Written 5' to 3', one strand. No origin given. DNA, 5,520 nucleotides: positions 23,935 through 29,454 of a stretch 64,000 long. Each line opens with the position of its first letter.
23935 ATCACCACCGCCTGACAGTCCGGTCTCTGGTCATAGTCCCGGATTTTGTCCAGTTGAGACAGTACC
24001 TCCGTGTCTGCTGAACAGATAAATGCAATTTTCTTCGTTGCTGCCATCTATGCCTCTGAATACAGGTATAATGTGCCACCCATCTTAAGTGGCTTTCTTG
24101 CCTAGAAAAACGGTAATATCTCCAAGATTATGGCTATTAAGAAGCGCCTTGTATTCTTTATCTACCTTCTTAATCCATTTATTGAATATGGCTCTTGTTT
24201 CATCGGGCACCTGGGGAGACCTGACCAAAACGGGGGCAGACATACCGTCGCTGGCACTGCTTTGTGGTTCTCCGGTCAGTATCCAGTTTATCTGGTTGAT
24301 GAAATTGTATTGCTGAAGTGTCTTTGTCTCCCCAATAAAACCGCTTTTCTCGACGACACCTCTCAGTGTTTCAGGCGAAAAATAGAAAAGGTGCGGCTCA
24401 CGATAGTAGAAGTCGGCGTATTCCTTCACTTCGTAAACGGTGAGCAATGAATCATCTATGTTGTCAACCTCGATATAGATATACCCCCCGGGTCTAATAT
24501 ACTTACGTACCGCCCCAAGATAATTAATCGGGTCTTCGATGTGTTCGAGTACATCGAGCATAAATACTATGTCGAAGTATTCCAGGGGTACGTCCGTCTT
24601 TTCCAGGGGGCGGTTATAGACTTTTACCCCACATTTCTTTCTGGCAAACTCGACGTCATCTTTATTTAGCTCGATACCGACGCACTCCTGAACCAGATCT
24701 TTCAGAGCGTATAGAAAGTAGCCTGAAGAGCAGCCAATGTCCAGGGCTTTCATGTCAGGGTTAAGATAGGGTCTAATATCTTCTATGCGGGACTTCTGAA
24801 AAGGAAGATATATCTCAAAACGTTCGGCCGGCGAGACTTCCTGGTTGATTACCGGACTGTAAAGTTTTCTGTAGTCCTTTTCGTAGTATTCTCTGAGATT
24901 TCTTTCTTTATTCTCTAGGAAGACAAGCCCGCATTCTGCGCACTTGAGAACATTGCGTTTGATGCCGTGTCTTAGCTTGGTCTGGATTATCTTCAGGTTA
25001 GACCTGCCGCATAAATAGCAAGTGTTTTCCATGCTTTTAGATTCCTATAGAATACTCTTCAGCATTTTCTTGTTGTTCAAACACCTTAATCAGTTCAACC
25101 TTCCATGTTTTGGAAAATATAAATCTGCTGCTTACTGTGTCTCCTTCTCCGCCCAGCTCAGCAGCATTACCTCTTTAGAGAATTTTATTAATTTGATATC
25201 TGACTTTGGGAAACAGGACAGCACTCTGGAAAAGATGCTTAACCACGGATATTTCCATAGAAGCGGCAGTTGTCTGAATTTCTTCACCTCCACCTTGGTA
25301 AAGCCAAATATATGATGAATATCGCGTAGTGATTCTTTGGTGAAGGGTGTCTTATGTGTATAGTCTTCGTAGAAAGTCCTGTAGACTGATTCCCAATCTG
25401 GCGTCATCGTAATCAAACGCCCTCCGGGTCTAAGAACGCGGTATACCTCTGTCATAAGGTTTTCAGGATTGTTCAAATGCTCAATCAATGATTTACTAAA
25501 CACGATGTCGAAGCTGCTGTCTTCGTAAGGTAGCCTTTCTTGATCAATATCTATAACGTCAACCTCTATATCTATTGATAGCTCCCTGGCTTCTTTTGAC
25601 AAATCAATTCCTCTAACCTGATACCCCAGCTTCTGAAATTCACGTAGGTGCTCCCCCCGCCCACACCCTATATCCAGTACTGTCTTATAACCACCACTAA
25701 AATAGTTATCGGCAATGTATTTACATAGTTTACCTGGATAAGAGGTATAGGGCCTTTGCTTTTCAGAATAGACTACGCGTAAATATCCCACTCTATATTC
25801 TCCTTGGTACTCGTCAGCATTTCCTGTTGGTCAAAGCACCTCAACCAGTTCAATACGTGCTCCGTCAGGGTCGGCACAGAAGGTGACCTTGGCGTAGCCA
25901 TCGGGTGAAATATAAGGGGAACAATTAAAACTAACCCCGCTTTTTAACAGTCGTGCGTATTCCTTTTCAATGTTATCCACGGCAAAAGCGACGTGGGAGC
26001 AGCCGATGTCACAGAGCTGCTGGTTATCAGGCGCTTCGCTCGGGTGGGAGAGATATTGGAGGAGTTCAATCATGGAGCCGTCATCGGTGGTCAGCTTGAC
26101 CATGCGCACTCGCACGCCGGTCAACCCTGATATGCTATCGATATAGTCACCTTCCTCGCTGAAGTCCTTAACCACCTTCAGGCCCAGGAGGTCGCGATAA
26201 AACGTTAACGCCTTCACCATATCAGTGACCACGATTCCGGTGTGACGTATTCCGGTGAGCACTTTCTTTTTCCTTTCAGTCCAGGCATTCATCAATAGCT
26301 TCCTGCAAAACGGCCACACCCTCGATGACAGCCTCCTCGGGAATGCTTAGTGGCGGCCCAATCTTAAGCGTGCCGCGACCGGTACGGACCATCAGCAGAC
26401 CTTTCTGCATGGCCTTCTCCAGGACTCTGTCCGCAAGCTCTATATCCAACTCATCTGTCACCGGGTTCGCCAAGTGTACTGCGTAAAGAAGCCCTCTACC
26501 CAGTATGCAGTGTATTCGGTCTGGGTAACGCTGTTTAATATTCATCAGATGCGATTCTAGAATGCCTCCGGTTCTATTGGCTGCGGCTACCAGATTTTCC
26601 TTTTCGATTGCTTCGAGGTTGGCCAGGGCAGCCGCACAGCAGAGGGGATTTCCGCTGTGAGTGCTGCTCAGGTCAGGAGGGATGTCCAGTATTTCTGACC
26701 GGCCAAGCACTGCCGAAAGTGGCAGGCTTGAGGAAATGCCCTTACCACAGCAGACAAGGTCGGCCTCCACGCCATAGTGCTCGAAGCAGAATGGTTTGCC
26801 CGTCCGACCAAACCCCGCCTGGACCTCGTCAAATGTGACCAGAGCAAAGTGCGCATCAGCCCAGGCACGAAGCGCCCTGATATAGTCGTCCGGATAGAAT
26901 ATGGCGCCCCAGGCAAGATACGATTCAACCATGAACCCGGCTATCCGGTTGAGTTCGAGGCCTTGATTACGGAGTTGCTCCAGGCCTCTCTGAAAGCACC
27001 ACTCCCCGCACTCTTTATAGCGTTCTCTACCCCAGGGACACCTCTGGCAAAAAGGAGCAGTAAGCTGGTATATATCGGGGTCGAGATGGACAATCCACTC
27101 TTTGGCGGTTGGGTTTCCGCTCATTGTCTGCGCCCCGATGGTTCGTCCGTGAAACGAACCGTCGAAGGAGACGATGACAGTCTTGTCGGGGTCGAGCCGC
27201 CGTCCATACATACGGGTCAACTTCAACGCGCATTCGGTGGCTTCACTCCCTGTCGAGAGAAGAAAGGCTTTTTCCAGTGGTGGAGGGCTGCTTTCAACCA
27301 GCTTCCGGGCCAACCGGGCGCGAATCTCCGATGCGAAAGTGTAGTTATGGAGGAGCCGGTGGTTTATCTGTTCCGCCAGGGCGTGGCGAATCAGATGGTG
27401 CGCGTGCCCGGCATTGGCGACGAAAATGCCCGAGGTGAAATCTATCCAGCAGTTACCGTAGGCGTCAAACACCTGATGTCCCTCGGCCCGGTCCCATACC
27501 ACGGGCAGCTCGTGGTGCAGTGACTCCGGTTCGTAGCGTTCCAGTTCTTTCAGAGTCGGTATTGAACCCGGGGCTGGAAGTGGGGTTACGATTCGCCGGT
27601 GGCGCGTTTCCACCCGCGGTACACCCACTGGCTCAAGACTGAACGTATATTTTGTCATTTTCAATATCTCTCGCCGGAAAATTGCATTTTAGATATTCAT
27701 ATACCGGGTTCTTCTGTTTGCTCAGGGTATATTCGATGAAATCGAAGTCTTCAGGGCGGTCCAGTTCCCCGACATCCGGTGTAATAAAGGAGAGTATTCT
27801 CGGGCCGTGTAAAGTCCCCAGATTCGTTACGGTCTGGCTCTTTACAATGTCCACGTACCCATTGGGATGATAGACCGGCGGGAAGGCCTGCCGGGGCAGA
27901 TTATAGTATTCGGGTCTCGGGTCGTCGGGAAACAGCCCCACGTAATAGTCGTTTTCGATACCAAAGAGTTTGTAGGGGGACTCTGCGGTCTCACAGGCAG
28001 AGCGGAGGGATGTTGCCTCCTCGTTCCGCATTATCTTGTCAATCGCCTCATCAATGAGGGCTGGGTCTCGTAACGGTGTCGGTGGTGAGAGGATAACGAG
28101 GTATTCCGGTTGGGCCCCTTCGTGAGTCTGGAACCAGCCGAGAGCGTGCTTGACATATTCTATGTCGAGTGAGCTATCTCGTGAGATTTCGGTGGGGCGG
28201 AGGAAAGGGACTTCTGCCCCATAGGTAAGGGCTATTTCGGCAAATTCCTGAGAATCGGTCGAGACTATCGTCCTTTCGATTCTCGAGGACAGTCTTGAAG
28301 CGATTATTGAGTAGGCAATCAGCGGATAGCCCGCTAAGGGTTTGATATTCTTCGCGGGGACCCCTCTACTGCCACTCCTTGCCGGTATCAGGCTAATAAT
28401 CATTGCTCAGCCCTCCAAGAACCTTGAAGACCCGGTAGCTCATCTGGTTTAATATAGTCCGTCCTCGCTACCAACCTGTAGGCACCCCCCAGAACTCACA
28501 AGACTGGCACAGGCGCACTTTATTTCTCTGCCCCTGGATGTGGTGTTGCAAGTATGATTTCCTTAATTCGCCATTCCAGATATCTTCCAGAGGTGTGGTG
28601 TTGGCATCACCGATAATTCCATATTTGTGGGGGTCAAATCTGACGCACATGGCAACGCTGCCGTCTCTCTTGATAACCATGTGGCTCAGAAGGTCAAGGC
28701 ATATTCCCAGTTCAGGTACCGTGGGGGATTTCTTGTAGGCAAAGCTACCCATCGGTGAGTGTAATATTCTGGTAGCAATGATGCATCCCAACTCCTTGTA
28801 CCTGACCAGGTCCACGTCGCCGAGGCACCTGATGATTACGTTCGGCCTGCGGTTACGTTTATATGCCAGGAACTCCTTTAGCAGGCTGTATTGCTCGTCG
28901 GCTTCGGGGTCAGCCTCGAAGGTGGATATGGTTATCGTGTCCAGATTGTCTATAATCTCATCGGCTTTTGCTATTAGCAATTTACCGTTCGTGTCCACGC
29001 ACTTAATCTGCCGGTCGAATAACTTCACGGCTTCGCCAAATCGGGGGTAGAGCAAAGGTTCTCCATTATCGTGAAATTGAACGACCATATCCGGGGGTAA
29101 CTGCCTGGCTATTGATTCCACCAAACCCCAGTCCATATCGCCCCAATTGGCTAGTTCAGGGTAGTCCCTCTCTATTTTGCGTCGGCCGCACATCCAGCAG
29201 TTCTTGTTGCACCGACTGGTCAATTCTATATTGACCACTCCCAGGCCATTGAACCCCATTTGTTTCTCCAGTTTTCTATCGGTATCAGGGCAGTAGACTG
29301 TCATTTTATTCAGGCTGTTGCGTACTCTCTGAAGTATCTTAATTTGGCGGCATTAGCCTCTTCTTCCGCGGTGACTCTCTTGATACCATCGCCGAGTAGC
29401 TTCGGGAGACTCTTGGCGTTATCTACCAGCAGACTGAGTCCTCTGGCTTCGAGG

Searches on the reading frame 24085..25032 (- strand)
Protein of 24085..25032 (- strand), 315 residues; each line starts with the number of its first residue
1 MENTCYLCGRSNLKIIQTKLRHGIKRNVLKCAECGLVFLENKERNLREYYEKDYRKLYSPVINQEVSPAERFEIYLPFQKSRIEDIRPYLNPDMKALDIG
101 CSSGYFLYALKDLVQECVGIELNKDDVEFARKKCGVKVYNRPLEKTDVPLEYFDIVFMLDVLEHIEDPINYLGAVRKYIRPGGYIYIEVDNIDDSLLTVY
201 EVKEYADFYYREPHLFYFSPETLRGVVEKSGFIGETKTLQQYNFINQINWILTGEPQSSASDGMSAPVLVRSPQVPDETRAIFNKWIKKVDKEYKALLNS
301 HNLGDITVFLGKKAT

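Call 5: search_protein_families(library=pfam, proteins=[window:24085-25032:-], max_evalue=0.01)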
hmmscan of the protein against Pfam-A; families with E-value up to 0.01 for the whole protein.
window:24085-25032:- (315 aa): 9 families
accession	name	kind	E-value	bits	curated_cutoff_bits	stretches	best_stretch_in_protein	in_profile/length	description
PF13489.12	Methyltransf_23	-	7.3e-22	78.3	27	1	81-232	11-159/164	Methyltransferase domain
PF08241.18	Methyltransf_11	-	5.5e-15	56.2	21.2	1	97-187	1-95/95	Methyltransferase domain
PF13847.12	Methyltransf_31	-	4.3e-13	49.6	27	1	91-206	2-126/145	Methyltransferase domain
PF13649.12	Methyltransf_25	-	1.3e-11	45.4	27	1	97-183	2-97/97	Methyltransferase domain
PF08242.18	Methyltransf_12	-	1.4e-11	45.5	30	1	97-185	1-98/98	Methyltransferase domain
PF08003.17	Methyltransf_9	-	2.6e-09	37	23.8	1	93-233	116-261/315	Protein of unknown function (DUF1698)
PF07021.18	MetW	-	0.00018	21.7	21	1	86-172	7-95/193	Methionine biosynthesis protein MetW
PF01728.25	FtsJ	-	0.0068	16.8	24.1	0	89-148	18-75/181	FtsJ-like methyltransferase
PF01135.25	PCMT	-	0.0075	16.5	20.3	0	90-133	71-117/210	Protein-L-isoaspartate(D-aspartate) O-methyltransferase (PCMT)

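Call 8: search_protein_families(library=ncbifam, proteins=[window:24085-25032:-], max_evalue=0.001)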
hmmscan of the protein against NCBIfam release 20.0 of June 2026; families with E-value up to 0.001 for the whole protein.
window:24085-25032:- (315 aa): 9 families
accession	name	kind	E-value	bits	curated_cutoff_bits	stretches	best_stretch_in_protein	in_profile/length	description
TIGR00452.1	TIGR00452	equivalog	8.7e-12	44.5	275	1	93-232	118-262/316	tRNA 5-methoxyuridine(34)/uridine 5-oxyacetic acid(34) synthase CmoB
NF011650.0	PRK15068.1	equivalog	1.1e-10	41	209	1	88-207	116-246/324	tRNA 5-methoxyuridine(34)/uridine 5-oxyacetic acid(34) synthase CmoB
TIGR01983.1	UbiG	equivalog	2.2e-10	40.3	102.95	1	93-191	50-155/228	bifunctional 2-polyprenyl-6-hydroxyphenol methylase/3-demethylubiquinol 3-O-methyltransferase UbiG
NF045667.1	MTase_DVU1556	equivalog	2.5e-07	30.4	155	1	91-187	21-119/213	DVU_1556 family methyltransferase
TIGR04345.1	ovoA_Cterm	equivalog_domain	1.8e-06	27.6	170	0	151-188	133-170/242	putative 4-mercaptohistidine N1-methyltransferase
TIGR02081.1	metW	equivalog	1.1e-05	25.1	189.5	1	84-171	5-94/194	methionine biosynthesis protein MetW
NF008686.0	PRK11705.1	equivalog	1.9e-05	23.9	400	1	90-185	165-263/383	cyclopropane fatty acyl phospholipid synthase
TIGR04290.1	meth_Rta_06860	hypoth_equivalog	0.00014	21.4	300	1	92-178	49-141/226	TIGR04290 family methyltransferase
TIGR03587.1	Pse_Me-ase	hypoth_equivalog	0.00048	20.3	112.05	1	95-166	46-119/204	pseudaminic acid biosynthesis-associated methylase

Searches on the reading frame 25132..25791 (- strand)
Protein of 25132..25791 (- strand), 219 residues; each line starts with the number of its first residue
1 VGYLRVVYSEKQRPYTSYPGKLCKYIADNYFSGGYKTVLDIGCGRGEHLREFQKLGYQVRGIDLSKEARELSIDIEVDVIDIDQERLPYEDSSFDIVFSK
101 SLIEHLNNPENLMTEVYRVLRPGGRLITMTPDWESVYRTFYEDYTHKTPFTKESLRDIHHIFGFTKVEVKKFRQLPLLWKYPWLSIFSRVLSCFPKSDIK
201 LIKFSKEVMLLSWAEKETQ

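Call 6: search_protein_families(library=pfam, proteins=[window:25132-25791:-], max_evalue=0.01)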
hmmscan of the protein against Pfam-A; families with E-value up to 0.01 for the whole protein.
window:25132-25791:- (219 aa): 15 families
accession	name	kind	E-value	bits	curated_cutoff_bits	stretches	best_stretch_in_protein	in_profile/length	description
PF08241.18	Methyltransf_11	-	6.7e-24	84.8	21.2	1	39-127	1-94/95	Methyltransferase domain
PF13489.12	Methyltransf_23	-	3e-19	69.8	27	1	36-168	24-163/164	Methyltransferase domain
PF13649.12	Methyltransf_25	-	1e-18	68.2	27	1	38-124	1-97/97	Methyltransferase domain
PF13847.12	Methyltransf_31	-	9.5e-16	58.2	27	1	36-133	5-115/145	Methyltransferase domain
PF08242.18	Methyltransf_12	-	9.2e-14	52.4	30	1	39-126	1-98/98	Methyltransferase domain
PF07021.18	MetW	-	3.1e-09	37.2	21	1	37-131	16-110/193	Methionine biosynthesis protein MetW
PF05148.21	Methyltransf_8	-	7.7e-08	32.9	27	1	36-170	74-201/219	Hypothetical methyltransferase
PF03141.22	Methyltransf_29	-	1.7e-07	30.6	23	1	18-134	101-223/506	Putative S-adenosyl-L-methionine-dependent methyltransferase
PF02353.26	CMAS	-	2.1e-06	27.7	27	1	36-130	64-166/273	Mycolic acid cyclopropane synthetase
PF01209.24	Ubie_methyltran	-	3.9e-06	26.8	20.1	1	37-130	50-153/233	ubiE/COQ5 methyltransferase family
PF08003.17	Methyltransf_9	-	1.9e-05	24.2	23.8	1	36-129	117-218/315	Protein of unknown function (DUF1698)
PF20922.3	Anamorsin_N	-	3.3e-05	24.1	27.1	1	88-170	46-122/163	Anamorsin, N-terminal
PF03291.22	mRNA_G-N7_MeTrfase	-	0.00038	20.1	26.6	0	36-65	63-93/315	mRNA (guanine-N(7))-methyltransferase domain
PF05219.18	DREV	-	0.0016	18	26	1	36-128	96-186/265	DREV methyltransferase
PF02390.23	Methyltransf_4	-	0.0022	17.9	24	0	111-155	98-141/173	Putative methyltransferase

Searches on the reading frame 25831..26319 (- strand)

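Call 6: search_protein_families(library=pfam, proteins=[window:25831-26319:-], max_evalue=0.01)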
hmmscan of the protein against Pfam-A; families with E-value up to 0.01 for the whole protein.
window:25831-26319:- (162 aa): 7 families
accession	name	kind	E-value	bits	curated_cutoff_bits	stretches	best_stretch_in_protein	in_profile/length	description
PF00903.31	Glyoxalase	-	5.5e-17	62.7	20.6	1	23-158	1-121/121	Glyoxalase/Bleomycin resistance protein/Dioxygenase superfamily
PF13669.12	Glyoxalase_4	-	4e-12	46.8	27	1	25-136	1-98/109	Glyoxalase/Bleomycin resistance protein/Dioxygenase superfamily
PF12681.13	Glyoxalase_2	-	5.1e-05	23.6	30.1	1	29-160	6-115/118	Glyoxalase-like domain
PF13468.12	Glyoxalase_3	-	0.0002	21.9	25.1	1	26-141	3-110/176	Glyoxalase-like domain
PF18029.7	Glyoxalase_6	-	0.00068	20.7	23.6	1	31-158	6-105/106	Glyoxalase-like domain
PF22677.2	Ble-like_N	-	0.0021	18.2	24.5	1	28-54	6-31/41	Bleomycin resistance protein-like N-terminal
PF22658.2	YycE-like_N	-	0.0024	18.2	27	1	33-69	9-45/52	YycE-like N-terminal domain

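Call 8: search_protein_families(library=ncbifam, proteins=[window:25831-26319:-], max_evalue=0.001)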
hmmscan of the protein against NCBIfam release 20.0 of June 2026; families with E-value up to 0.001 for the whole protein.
window:25831-26319:- (162 aa): 18 families
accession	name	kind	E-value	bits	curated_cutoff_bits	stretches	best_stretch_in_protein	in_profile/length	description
NF050075.1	SMU1112c_YaeR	equivalog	8e-13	48.7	140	1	22-160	2-125/125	SMU1112c/YaeR family gloxylase I-like metalloprotein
TIGR00068.2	glyox_I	equivalog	7.9e-12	45.3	120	1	24-160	2-139/143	lactoylglutathione lyase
NF008551.0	PRK11478.1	equivalog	9.3e-11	42.3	148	1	22-160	5-128/129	VOC family protein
TIGR03081.1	metmalonyl_epim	equivalog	4e-08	33.9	114.95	1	24-139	2-107/129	methylmalonyl-CoA epimerase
NF050074.1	glyox_I_GloA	exception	1.7e-07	31.5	165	1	25-159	3-120/121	lactoylglutathione lyase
NF007629.0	PRK10291.1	equivalog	6.2e-07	29.4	246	1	25-160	4-125/135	lactoylglutathione lyase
NF000125.1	498180014_fosA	hypoth_equivalog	7.4e-07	29.4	250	0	22-51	4-33/129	Fos family putative thiol transferase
NF000496.2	Fos_GSH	equivalog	9.5e-07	29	180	1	21-60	2-40/136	fosfomycin resistance glutathione transferase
NF000495.1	FosK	exception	3.3e-06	27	280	1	21-61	2-41/132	fosfomycin resistance glutathione transferase FosK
TIGR03645.1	glyox_marine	hypoth_equivalog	3.6e-06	27.1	262.05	1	25-157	6-147/162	lactoylglutathione lyase family protein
NF000494.1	FosF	exception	1.9e-05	24.7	280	1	21-61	2-41/132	fosfomycin resistance glutathione transferase FosF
NF000124.1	fos-Vibrio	exception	2.7e-05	24.3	250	0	21-59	2-39/132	FosG/FosC2-related fosfomycin resistance glutathione transferase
NF000094.1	354827590_fosA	exception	9.6e-05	22.5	275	1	20-61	1-41/135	FosA family fosfomycin resistance glutathione transferase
NF000221.4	FosA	exception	0.0002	21.3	250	0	21-60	2-40/137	FosA family fosfomycin resistance glutathione transferase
TIGR02295.1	HpaD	equivalog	0.00039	19.7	321.4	0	25-60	6-40/298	3,4-dihydroxyphenylacetate 2,3-dioxygenase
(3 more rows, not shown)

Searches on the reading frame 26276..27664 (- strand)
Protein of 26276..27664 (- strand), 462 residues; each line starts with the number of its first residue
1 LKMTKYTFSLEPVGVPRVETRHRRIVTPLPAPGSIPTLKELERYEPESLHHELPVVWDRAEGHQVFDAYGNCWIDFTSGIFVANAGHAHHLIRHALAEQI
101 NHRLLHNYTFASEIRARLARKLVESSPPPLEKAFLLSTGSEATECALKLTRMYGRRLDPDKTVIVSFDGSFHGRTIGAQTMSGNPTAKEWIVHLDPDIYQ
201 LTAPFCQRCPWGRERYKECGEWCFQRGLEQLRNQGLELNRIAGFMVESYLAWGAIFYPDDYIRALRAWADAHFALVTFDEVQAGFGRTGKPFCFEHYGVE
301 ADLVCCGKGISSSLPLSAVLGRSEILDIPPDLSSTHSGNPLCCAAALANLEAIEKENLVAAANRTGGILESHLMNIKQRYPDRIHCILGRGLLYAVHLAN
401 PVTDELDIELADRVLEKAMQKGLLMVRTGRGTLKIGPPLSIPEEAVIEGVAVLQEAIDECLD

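Call 6: search_protein_families(library=pfam, proteins=[window:26276-27664:-], max_evalue=0.01)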
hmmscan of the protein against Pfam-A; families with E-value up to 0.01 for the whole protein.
window:26276-27664:- (462 aa): 1 family
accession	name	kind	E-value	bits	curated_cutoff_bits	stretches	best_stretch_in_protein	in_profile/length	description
PF00202.27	Aminotran_3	-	3.9e-83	279.8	30.5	1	51-457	7-403/403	Aminotransferase class-III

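Call 8: search_protein_families(library=ncbifam, proteins=[window:26276-27664:-], max_evalue=0.001)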
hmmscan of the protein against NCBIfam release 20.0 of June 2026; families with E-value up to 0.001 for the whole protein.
window:26276-27664:- (462 aa): 69 families (the best 25 are shown)
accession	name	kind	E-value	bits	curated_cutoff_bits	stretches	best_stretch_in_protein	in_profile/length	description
NF004426.0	PRK05769.1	equivalog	1.2e-89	301.1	552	1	21-459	4-439/441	acetyl ornithine aminotransferase family protein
NF005993.0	PRK08117.1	subfamily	1e-80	271.5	574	1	47-460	18-430/433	aspartate aminotransferase family protein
NF006228.0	PRK08360.1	equivalog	1.1e-72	245.1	608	1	53-459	23-426/443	aspartate aminotransferase family protein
TIGR00707.1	argD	subfamily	1.6e-70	237.8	410.05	2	239-457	169-380/381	acetylornithine/succinylornithine family transaminase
NF004714.0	PRK06058.1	subfamily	3.3e-70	237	639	1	21-459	10-446/447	4-aminobutyrate--2-oxoglutarate transaminase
TIGR00700.1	GABAtrnsam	equivalog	5.6e-66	222.9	506.65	1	52-457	14-418/420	4-aminobutyrate--2-oxoglutarate transaminase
NF002325.0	PRK01278.1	subfamily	2.5e-65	220.6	372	2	239-459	174-388/395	acetylornithine transaminase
TIGR01885.1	Orn_aminotrans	equivalog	3.5e-65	220.3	378.4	1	49-457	15-401/402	ornithine--oxo-acid transaminase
NF002874.0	PRK03244.1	equivalog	9.9e-65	218.9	457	2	253-459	197-394/399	acetylornithine transaminase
NF005692.0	PRK07495.1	equivalog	2.5e-64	217.5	724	1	56-459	25-421/425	4-aminobutyrate--2-oxoglutarate transaminase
NF045634.1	LeuMetRace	equivalog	6e-64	216.4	800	1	51-459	21-426/432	leucine/methionine racemase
NF049976.1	AmadipTransam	equivalog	1.4e-61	208.7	650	1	49-459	10-414/416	2-aminoadipate transaminase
NF005376.0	PRK06918.1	equivalog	1.6e-61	208.1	676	1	42-461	25-445/451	4-aminobutyrate--2-oxoglutarate transaminase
NF049939.1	HyAminethphonNHLyPbfA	equivalog_domain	1.7e-60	204.8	525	1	58-459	48-441/442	(R)-1-hydroxy-2-aminoethylphosphonate ammonia-lyase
TIGR00508.1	bioA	equivalog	2.5e-60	204.2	405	1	54-457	14-418/419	adenosylmethionine--8-amino-7-oxononanoate transaminase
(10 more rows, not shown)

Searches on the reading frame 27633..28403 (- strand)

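Call 6: search_protein_families(library=pfam, proteins=[window:27633-28403:-], max_evalue=0.01)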
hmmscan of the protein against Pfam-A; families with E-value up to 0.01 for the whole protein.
window:27633-28403:- (256 aa): 1 family
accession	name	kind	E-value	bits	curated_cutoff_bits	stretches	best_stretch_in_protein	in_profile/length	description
PF02348.25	CTP_transf_3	-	2.9e-17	63.7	22.6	1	4-88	2-85/217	Cytidylyltransferase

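Call 8: search_protein_families(library=ncbifam, proteins=[window:27633-28403:-], max_evalue=0.001)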
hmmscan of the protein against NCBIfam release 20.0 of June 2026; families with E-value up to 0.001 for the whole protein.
window:27633-28403:- (256 aa): 6 families
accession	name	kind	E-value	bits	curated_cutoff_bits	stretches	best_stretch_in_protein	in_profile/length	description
TIGR03584.1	PseF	equivalog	2.2e-34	119.1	205.7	1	3-225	1-218/222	pseudaminic acid cytidylyltransferase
NF003950.0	PRK05450.1-3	subfamily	2e-10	40.5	234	1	3-132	4-125/248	3-deoxy-manno-octulosonate cytidylyltransferase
NF003952.0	PRK05450.1-5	subfamily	1.4e-07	30.9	193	1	2-129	3-121/250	3-deoxy-manno-octulosonate cytidylyltransferase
NF009905.0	PRK13368.1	subfamily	1.5e-06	27.8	255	1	3-136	4-125/243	3-deoxy-manno-octulosonate cytidylyltransferase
NF003948.0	PRK05450.1-1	equivalog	1.1e-05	24.8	281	1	3-68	7-71/248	3-deoxy-manno-octulosonate cytidylyltransferase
TIGR00466.1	kdsB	equivalog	0.0001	21.8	155.2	1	4-67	5-67/241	3-deoxy-manno-octulosonate cytidylyltransferase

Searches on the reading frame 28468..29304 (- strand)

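Call 6: search_protein_families(library=pfam, proteins=[window:28468-29304:-], max_evalue=0.01)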
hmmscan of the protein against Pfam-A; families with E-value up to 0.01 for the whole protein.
window:28468-29304:- (278 aa): 2 families
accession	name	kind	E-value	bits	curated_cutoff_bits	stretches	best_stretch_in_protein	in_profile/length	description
PF13186.11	SPASM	-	2.7e-10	40.8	21.5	1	202-270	1-67/67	Iron-sulfur cluster-binding domain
PF04055.27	Radical_SAM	-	5.4e-06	27.1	29.5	1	26-142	1-116/166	Radical SAM superfamily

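Call 8: search_protein_families(library=ncbifam, proteins=[window:28468-29304:-], max_evalue=0.001)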
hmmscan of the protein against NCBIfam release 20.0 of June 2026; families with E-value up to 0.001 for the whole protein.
window:28468-29304:- (278 aa): 8 families
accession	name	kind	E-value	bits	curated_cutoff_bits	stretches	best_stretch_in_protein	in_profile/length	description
TIGR04317.1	W_rSAM_matur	equivalog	2.5e-14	53.2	380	1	24-131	6-113/349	tungsten cofactor oxidoreductase radical SAM maturase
TIGR04321.1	spiroSPASM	subfamily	3.1e-10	39.4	250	1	201-272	439-505/510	spiro-SPASM protein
TIGR04311.1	rSAM_Geo_metal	subfamily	2.1e-06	27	400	1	25-135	6-119/423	radical SAM/SPASM family putative metalloenzyme maturase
NF033640.1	N_Twi_rSAM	subfamily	4.4e-05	22.7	170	1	201-269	4-69/398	twitch domain-containing radical SAM protein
TIGR04251.1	SCM_rSAM_ScmF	equivalog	4.8e-05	22.9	400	0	26-133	8-116/353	SynChlorMet cassette radical SAM/SPASM protein ScmF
TIGR04085.1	rSAM_more_4Fe4S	domain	8.9e-05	22.9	27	1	207-272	5-67/93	SPASM domain-containing protein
NF045702.1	rSAM_GDGT_ether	equivalog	0.00047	18.9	450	1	23-128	87-193/486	tetraether lipid synthase Tes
NF038283.1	viperin_w_prok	equivalog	0.00049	19.3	180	1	23-128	3-114/281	viperin family antiviral radical SAM protein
